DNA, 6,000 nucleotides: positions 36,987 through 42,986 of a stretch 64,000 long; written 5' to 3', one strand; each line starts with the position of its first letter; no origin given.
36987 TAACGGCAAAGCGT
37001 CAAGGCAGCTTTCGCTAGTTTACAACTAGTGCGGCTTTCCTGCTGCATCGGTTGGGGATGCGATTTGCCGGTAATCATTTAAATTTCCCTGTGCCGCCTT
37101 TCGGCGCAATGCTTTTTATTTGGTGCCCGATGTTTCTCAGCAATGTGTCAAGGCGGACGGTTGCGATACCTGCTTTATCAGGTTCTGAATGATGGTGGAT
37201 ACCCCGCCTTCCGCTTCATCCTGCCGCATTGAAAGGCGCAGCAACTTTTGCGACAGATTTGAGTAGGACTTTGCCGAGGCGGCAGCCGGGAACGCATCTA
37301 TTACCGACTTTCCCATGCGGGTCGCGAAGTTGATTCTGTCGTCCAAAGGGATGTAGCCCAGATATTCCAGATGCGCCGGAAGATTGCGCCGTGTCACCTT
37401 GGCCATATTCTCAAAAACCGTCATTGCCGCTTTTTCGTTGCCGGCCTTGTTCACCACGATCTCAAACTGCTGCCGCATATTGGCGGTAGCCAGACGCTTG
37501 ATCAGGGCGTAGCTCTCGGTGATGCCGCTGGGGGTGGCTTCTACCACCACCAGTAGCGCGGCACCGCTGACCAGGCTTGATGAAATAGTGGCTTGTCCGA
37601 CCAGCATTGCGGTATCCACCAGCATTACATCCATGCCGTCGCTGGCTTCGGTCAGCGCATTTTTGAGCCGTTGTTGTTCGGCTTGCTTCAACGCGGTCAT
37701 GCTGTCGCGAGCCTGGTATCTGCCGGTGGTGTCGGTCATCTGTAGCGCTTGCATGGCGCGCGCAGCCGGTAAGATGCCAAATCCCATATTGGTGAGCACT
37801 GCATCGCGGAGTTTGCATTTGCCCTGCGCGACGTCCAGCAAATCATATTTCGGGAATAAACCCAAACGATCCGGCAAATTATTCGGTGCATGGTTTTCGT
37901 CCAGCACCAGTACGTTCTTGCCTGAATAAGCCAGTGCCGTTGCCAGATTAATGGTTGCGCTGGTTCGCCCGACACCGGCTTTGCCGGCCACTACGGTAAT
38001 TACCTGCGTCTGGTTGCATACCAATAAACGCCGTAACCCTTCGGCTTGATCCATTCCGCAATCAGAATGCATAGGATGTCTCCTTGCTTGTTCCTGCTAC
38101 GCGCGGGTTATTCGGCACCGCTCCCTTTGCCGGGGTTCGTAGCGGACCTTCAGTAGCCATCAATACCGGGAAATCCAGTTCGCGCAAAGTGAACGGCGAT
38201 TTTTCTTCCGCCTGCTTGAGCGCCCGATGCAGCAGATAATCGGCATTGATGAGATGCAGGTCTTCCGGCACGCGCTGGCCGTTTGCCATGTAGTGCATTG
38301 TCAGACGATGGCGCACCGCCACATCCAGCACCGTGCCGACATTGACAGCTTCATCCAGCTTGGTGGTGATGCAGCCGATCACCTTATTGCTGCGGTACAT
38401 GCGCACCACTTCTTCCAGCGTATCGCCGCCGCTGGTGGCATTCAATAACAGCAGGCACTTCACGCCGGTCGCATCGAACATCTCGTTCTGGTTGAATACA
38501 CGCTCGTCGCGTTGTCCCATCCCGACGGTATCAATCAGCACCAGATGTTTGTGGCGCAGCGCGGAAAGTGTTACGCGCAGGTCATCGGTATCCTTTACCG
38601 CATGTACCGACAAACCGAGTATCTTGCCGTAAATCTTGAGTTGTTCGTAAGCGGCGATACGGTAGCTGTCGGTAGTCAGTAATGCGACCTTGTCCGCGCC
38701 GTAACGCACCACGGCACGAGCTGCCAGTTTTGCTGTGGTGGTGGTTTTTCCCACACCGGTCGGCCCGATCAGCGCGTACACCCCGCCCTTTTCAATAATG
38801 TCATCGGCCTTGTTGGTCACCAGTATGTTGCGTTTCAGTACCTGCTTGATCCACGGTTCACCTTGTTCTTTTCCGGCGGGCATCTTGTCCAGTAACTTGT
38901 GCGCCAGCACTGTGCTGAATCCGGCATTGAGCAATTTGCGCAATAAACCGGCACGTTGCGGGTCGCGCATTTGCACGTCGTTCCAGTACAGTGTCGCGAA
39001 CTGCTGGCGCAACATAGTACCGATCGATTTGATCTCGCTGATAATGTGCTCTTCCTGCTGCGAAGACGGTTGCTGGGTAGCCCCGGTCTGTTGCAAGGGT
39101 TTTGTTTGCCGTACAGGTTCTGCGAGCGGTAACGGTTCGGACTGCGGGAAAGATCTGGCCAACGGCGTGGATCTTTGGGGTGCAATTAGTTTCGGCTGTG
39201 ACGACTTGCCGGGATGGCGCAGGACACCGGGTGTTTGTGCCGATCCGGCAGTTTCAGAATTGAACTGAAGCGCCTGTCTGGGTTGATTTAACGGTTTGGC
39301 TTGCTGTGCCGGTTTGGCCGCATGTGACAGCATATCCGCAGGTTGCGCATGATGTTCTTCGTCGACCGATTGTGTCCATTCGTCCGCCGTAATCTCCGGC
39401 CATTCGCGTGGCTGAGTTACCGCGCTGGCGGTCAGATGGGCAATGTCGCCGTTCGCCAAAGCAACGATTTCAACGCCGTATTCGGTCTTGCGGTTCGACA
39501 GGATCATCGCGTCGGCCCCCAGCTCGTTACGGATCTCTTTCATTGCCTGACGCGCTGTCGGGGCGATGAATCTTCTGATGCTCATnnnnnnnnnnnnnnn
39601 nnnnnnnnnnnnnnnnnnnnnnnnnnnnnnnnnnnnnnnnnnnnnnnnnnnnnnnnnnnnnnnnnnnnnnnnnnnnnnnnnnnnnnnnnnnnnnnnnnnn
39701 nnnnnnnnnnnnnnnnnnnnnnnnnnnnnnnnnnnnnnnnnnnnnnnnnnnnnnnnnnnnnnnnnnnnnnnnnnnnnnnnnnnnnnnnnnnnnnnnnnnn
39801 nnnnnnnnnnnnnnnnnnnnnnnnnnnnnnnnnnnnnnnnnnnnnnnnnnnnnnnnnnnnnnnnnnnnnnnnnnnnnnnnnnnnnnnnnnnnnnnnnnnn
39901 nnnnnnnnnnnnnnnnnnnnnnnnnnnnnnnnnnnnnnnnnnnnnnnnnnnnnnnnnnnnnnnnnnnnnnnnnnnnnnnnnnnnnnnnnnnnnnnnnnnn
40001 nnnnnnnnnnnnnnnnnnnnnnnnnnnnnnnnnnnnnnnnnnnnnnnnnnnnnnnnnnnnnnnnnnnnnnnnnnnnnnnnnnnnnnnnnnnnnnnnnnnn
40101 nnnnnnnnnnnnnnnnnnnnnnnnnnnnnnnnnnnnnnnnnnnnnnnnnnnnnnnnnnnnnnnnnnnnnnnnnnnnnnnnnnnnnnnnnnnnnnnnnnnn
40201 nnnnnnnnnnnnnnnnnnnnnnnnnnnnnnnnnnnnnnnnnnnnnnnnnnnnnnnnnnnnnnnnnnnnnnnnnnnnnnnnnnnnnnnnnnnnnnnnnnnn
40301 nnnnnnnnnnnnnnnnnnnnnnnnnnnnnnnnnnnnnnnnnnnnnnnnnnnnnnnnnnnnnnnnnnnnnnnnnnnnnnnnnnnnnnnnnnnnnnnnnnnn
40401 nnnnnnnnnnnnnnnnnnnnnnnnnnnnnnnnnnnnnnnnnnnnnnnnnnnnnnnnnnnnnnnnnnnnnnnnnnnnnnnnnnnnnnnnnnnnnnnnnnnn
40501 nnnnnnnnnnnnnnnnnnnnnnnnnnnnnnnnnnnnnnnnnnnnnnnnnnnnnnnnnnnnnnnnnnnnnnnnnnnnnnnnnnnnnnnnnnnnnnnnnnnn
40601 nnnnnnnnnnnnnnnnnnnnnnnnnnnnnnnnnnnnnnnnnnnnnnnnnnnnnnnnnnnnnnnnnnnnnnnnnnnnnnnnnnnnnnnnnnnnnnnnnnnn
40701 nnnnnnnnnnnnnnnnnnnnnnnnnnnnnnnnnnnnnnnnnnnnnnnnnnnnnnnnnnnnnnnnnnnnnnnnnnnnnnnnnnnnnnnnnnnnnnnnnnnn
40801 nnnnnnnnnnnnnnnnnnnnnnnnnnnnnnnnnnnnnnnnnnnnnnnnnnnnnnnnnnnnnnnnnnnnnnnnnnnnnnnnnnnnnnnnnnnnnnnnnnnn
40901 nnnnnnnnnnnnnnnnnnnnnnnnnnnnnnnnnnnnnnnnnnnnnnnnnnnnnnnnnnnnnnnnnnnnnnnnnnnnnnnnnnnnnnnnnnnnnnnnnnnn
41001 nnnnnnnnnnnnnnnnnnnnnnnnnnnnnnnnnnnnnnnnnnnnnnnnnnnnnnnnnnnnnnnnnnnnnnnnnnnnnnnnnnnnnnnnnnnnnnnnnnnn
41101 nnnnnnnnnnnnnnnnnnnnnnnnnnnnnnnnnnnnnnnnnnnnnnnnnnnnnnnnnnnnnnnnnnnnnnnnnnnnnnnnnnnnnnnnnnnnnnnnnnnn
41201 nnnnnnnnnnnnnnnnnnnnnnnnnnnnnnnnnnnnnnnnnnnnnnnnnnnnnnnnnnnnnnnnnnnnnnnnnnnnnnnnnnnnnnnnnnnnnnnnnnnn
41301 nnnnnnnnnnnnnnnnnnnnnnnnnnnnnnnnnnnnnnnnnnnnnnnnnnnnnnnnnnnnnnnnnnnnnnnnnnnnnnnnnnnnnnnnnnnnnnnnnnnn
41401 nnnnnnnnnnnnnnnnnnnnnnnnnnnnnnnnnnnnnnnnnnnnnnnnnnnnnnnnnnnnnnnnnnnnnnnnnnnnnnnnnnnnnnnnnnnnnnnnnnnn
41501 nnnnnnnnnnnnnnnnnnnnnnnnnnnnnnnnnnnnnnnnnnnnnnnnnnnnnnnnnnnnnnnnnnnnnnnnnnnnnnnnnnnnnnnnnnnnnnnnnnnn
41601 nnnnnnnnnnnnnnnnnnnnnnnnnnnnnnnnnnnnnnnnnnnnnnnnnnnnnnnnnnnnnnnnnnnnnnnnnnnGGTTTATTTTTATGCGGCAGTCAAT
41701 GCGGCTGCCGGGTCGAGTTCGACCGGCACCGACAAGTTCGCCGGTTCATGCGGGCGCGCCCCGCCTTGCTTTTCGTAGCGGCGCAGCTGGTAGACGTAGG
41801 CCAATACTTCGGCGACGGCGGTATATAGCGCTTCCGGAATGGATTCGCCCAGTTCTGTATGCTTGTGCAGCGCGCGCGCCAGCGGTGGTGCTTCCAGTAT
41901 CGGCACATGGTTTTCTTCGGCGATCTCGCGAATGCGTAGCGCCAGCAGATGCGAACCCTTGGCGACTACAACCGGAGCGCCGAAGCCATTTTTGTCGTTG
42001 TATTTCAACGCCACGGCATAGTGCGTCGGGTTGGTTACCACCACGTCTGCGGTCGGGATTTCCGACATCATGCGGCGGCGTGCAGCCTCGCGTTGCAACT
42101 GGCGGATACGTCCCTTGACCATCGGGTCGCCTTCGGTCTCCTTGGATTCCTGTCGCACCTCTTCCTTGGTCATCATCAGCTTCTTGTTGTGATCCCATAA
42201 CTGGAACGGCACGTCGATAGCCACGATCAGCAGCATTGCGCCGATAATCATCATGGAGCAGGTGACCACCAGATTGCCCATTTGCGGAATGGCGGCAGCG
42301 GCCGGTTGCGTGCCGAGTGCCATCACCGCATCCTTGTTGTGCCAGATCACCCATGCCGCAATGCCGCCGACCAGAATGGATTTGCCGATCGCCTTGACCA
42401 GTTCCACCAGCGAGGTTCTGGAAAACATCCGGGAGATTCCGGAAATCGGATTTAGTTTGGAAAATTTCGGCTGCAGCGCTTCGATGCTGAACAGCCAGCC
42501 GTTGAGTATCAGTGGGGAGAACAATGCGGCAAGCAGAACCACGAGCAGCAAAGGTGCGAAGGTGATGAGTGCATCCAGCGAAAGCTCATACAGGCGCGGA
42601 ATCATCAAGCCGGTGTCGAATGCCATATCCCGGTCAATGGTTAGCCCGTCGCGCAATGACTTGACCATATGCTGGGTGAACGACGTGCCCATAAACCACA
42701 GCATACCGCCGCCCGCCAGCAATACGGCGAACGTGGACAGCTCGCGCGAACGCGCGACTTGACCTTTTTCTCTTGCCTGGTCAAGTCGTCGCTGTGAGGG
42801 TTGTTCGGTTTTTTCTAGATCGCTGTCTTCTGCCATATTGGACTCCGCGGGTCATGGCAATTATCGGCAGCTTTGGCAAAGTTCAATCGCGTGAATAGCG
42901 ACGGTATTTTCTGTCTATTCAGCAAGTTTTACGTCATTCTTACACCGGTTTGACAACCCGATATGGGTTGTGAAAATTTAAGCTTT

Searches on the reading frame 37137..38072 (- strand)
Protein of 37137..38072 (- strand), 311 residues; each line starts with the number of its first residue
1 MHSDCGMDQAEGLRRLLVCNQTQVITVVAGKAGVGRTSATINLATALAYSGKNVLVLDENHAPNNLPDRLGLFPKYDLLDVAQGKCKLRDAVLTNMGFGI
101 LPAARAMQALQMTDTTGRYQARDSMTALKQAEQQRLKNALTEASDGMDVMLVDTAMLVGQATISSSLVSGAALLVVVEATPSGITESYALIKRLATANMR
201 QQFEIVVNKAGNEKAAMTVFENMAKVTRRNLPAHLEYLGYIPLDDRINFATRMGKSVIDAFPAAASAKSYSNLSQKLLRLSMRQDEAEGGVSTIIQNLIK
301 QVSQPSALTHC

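Call 80: search_protein_families(library=pfam, proteins=[window:37137-38072:-], max_evalue=0.00001)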
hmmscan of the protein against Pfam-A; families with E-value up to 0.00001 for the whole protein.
window:37137-38072:- (311 aa): 3 families
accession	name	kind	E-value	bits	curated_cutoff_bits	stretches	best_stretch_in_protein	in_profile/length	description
PF01656.29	CbiA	-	1e-11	45.3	25.4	1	25-255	1-123/125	CobQ/CobB/MinD/ParA nucleotide binding domain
PF10609.15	ParA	-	2e-11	44.2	27.1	1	22-277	3-245/246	NUBPL iron-transfer P-loop NTPase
PF13614.12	AAA_31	-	2.1e-11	44.5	27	1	23-195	2-168/177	AAA domain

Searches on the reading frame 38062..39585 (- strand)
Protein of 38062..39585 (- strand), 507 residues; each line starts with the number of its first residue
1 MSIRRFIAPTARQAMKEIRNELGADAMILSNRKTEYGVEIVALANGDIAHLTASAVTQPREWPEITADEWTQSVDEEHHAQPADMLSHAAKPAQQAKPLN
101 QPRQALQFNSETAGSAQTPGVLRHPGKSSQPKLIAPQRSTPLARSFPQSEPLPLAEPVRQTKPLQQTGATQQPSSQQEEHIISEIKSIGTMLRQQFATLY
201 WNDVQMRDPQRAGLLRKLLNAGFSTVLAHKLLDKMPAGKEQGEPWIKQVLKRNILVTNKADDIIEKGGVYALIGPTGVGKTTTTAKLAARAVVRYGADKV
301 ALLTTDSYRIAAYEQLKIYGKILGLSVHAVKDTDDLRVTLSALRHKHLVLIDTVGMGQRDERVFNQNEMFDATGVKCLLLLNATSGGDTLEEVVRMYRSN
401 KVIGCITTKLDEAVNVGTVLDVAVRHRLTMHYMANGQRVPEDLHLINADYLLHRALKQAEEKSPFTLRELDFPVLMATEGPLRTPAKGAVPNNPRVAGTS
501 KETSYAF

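Call 81: search_protein_families(library=pfam, proteins=[window:38062-39585:-], max_evalue=0.00001)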
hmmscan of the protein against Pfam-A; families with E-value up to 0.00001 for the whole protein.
window:38062-39585:- (507 aa): 1 family
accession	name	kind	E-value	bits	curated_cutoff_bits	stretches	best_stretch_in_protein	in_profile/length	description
PF00448.28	SRP54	-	1e-31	110.5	22.7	1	269-456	3-195/196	SRP54-type protein, GTPase domain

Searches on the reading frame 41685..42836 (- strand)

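Call 80: search_protein_families(library=pfam, proteins=[window:41685-42836:-], max_evalue=0.00001)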
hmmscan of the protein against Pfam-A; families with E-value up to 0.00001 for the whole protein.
window:41685-42836:- (383 aa): 1 family
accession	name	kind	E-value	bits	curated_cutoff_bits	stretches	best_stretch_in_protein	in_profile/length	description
PF01312.24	Bac_export_2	-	2.7e-133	444.8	24.4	1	8-348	2-335/335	FlhB HrpN YscU SpaS Family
